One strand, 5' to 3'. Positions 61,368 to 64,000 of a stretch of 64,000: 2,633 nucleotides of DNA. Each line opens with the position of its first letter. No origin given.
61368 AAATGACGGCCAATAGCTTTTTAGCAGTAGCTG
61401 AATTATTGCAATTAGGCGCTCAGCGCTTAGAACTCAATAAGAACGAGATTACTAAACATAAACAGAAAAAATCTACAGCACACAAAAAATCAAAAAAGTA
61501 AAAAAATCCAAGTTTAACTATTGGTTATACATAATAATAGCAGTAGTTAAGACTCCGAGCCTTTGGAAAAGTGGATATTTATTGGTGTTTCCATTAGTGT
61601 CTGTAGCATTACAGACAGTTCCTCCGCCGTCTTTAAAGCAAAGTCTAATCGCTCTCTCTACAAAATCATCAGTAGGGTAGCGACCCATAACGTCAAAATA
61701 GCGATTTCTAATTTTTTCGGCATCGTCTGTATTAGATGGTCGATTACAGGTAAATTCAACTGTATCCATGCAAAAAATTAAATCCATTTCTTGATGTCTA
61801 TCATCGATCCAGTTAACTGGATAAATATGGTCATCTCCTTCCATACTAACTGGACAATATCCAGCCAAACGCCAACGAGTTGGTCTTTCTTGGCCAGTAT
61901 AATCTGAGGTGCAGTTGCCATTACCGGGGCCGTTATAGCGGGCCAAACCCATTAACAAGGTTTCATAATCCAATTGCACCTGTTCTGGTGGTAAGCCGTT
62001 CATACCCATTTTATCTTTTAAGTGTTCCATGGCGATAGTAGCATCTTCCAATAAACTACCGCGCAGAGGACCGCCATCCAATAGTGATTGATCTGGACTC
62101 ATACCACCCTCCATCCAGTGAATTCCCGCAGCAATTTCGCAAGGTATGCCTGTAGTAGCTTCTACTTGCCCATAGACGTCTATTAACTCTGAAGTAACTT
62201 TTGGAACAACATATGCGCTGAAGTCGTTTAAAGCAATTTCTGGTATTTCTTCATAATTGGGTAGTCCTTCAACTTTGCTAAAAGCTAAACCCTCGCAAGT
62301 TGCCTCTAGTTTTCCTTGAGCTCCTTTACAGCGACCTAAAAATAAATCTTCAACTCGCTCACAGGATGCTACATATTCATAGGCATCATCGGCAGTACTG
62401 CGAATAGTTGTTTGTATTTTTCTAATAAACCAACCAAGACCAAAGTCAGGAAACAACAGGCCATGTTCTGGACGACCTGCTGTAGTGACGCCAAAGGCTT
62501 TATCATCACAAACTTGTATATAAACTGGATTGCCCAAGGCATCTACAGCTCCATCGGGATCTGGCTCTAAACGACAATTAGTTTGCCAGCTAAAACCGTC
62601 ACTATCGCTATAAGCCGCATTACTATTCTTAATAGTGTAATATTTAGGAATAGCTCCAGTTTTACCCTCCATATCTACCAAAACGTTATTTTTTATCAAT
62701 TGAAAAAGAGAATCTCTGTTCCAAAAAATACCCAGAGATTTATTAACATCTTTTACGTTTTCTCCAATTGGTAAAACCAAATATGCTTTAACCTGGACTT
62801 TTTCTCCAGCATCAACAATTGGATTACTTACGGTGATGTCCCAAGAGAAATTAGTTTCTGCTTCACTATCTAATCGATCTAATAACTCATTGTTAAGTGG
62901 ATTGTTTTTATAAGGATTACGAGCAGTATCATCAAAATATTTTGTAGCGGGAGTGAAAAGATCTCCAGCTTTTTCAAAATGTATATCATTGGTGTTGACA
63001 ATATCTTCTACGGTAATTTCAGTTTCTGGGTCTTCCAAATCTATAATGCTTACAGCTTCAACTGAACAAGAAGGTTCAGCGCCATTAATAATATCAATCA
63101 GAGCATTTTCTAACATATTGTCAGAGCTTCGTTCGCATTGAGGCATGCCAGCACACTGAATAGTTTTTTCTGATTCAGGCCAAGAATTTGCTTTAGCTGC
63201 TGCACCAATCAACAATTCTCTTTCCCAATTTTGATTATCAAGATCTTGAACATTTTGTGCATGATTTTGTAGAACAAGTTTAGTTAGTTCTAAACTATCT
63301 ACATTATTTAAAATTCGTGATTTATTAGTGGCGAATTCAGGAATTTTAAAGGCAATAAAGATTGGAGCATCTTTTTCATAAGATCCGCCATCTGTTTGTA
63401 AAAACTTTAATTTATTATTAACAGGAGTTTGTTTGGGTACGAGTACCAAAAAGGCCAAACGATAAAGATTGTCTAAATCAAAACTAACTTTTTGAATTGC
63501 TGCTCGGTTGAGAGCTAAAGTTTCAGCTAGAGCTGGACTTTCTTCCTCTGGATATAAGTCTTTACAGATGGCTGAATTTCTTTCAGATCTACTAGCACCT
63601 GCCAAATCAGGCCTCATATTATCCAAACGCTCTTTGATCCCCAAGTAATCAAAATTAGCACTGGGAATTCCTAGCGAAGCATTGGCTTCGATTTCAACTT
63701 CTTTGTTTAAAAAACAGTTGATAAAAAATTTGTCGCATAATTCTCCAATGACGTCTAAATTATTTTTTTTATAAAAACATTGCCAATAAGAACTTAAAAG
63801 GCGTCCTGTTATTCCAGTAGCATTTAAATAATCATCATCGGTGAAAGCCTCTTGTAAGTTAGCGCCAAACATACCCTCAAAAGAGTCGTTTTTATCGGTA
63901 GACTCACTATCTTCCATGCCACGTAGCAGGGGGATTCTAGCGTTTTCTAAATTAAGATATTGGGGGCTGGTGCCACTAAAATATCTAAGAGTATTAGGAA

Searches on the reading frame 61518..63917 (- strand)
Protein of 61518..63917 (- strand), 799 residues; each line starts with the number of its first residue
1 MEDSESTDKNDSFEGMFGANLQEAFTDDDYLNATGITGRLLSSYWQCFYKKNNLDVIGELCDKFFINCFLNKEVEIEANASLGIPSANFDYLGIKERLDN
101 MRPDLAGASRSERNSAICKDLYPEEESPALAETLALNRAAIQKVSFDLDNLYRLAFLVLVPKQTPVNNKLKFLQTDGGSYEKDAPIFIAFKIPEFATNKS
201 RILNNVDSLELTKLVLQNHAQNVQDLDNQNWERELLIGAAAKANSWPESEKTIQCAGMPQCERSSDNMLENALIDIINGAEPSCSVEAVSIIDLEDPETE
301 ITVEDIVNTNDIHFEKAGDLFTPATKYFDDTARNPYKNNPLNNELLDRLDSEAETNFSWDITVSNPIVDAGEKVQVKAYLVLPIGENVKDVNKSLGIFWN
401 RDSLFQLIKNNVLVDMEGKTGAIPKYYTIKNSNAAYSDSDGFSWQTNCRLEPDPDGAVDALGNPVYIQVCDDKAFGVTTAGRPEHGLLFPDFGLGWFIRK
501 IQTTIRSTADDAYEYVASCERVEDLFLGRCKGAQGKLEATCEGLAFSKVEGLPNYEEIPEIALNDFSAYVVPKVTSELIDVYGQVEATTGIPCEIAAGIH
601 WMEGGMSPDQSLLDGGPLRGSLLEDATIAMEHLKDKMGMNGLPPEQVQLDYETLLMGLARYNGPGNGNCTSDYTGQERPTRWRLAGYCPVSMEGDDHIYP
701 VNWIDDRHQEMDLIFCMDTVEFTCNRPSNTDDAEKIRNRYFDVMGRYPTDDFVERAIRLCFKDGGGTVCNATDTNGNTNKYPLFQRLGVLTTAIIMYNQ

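Call 7: search_protein_families(library=ncbifam, proteins=[window:61518-63917:-], max_evalue=0.1)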
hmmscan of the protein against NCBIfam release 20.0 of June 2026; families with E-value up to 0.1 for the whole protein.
window:61518-63917:- (799 aa): 0 families

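Call 69: search_solved_structures(query=window:61518-63917:-, max_evalue=1)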
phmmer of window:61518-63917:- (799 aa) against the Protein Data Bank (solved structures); distinct sequences matched with E-value up to 1: 0.

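Call 77: search_protein_families(library=pfam, proteins=[window:61518-63917:-], max_evalue=0.1)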
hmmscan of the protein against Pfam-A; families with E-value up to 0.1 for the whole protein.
window:61518-63917:- (799 aa): 0 families
